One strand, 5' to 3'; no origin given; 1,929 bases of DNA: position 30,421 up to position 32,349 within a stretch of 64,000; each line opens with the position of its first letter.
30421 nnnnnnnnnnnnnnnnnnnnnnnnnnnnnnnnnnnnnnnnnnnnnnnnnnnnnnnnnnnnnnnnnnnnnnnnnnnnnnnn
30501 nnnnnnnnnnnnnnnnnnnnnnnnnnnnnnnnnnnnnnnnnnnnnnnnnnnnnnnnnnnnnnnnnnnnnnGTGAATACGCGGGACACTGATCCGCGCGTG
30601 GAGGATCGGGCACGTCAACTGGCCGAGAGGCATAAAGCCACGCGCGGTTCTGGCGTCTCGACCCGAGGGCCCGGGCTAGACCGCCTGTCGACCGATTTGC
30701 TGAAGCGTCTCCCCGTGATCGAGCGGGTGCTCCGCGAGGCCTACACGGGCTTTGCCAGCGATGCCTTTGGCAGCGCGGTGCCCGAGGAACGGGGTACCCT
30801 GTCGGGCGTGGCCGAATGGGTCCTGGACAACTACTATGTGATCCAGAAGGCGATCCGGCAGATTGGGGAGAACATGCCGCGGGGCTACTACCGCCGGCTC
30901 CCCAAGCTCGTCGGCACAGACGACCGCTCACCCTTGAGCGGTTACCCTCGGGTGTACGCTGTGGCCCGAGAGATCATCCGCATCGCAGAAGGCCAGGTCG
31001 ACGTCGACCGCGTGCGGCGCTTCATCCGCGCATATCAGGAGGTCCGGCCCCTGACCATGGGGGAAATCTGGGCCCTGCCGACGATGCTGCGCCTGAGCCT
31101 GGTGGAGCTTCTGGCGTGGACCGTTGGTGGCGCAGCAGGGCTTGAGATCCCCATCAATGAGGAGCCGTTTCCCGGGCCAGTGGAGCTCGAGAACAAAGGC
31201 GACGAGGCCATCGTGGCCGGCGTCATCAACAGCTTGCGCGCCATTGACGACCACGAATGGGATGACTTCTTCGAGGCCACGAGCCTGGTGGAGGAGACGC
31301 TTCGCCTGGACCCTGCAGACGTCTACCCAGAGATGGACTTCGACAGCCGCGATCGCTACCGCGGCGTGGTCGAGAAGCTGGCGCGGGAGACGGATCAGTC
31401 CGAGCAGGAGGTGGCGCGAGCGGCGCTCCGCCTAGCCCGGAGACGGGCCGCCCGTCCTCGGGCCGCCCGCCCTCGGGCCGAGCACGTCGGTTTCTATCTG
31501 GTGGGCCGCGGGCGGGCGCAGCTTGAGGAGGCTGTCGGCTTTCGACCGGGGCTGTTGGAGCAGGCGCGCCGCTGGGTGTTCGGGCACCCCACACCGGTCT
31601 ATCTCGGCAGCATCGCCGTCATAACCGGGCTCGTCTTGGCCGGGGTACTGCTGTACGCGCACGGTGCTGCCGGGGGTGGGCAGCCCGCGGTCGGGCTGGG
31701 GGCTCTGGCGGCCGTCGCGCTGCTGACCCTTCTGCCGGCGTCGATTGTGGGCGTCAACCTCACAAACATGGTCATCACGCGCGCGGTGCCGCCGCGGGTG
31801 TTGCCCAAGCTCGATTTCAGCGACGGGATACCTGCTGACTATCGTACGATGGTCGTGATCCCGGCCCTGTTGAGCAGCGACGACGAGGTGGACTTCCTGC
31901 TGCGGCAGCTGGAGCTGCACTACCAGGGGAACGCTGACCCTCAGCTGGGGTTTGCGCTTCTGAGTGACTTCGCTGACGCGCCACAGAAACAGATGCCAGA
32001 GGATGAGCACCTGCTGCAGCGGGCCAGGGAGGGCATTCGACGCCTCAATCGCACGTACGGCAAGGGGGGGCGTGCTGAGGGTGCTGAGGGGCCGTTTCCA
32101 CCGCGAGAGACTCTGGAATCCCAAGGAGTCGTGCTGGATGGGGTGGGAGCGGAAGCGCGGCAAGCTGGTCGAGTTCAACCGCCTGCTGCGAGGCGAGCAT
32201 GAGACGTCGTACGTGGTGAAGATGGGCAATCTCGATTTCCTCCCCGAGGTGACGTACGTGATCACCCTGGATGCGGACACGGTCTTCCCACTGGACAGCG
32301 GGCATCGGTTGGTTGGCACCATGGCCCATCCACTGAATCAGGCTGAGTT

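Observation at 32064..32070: Giant cyclic beta-1,2-glucan synthase gene split by a frameshift at a G7 homopolymer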

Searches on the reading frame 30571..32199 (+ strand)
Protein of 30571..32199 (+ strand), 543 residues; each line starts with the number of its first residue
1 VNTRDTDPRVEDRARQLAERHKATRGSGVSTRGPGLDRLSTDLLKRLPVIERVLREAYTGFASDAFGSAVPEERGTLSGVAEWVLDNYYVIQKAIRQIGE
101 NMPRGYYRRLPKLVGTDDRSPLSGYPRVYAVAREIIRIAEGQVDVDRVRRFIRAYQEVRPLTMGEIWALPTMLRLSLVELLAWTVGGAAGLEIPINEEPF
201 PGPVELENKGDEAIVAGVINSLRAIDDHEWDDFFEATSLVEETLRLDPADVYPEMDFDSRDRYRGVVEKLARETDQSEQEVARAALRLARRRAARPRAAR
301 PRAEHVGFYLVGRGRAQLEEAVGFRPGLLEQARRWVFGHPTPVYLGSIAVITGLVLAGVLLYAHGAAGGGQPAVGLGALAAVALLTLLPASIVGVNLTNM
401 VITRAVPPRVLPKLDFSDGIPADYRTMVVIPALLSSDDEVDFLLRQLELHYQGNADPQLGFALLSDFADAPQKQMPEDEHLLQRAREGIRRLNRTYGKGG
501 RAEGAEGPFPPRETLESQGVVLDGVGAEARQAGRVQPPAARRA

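Call 31: find_homologous_proteins(query=window:30571-32199:+, max_evalue=1e-30)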
Query seq(543 aa) (543 aa): 117 proteins with E <= 1e-30 among 8000 candidates.
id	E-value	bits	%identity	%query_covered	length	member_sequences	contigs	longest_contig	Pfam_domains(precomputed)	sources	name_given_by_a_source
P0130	0.0e+0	1197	100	100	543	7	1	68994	-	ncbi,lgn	-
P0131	3.4e-135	470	55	80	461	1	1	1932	-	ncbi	ncbi:MAG: hypothetical protein ACP5GX_11290, partial [Anaerolineae bacterium]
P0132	4.0e-132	460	50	85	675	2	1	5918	-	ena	-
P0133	1.2e-128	448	49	90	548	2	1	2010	-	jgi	-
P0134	4.0e-128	447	48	92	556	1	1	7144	-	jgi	jgi:cyclic beta-1,2-glucan synthetase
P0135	1.9e-127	444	46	93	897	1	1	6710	-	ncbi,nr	ncbi:MAG: hypothetical protein ISS49_18450, partial [Anaerolineae bacterium]|nr:hypothetical protein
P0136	7.0e-127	442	51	85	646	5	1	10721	-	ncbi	ncbi:hypothetical protein ACFLYD_04785 [Chloroflexota bacterium]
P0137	6.1e-119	416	56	64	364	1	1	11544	-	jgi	-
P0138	8.5e-119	416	47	90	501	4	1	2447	-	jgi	jgi:cyclic beta-1,2-glucan synthetase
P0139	2.4e-117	411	50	79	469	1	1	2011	-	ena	-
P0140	3.9e-117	410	46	90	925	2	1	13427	-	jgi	jgi:cyclic beta-1,2-glucan synthetase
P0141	6.6e-115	403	46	80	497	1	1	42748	-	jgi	jgi:cyclic beta-1,2-glucan synthetase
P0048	2.4e-113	398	46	91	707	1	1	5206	-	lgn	-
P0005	7.5e-112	393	46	84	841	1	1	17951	-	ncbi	-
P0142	9.7e-112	392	46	78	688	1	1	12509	-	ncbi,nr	ncbi:MAG: hypothetical protein NT075_30165, partial [Chloroflexi bacterium]|nr:hypothetical protein 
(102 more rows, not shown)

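Call 32: list_cluster_members(proteins=[P0130])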
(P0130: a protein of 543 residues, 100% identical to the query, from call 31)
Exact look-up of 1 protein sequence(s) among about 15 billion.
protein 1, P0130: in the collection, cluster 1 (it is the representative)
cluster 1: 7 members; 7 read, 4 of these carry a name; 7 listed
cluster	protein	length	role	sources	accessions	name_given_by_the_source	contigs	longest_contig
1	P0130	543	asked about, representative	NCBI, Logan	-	-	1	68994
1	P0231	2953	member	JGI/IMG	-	cyclic beta-1,2-glucan synthetase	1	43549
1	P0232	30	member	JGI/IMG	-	two-component system copper resistance phosphate regulon response regulator CusR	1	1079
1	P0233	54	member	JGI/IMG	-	DNA-binding response OmpR family regulator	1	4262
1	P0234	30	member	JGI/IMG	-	two-component system copper resistance phosphate regulon response regulator CusR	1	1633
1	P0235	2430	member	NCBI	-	-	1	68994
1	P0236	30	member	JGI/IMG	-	-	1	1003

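Call 33: find_encoding_contigs(protein=P0130, flank=10000, max_places=10)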
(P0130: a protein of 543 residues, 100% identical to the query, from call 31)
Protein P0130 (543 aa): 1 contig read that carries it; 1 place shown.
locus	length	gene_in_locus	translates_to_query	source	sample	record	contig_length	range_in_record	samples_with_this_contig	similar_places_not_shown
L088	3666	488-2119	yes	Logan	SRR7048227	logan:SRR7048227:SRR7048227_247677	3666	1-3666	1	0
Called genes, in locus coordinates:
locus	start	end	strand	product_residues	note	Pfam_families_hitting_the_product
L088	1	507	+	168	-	?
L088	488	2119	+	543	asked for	-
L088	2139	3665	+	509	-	?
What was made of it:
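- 30571..32202 (+): ORF1, the 5' fragment of cgs (543 aa). It holds the N-terminal domain, two TM helices and the first third of the GT84 domain. It is in the native frame up to 32097. The start codon is uncertain: the JGI orthologue is called from the TTG equivalent to 30697. The exact 543-aa product is also in the protein collection from NCBI and Logan (calls 31-33).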
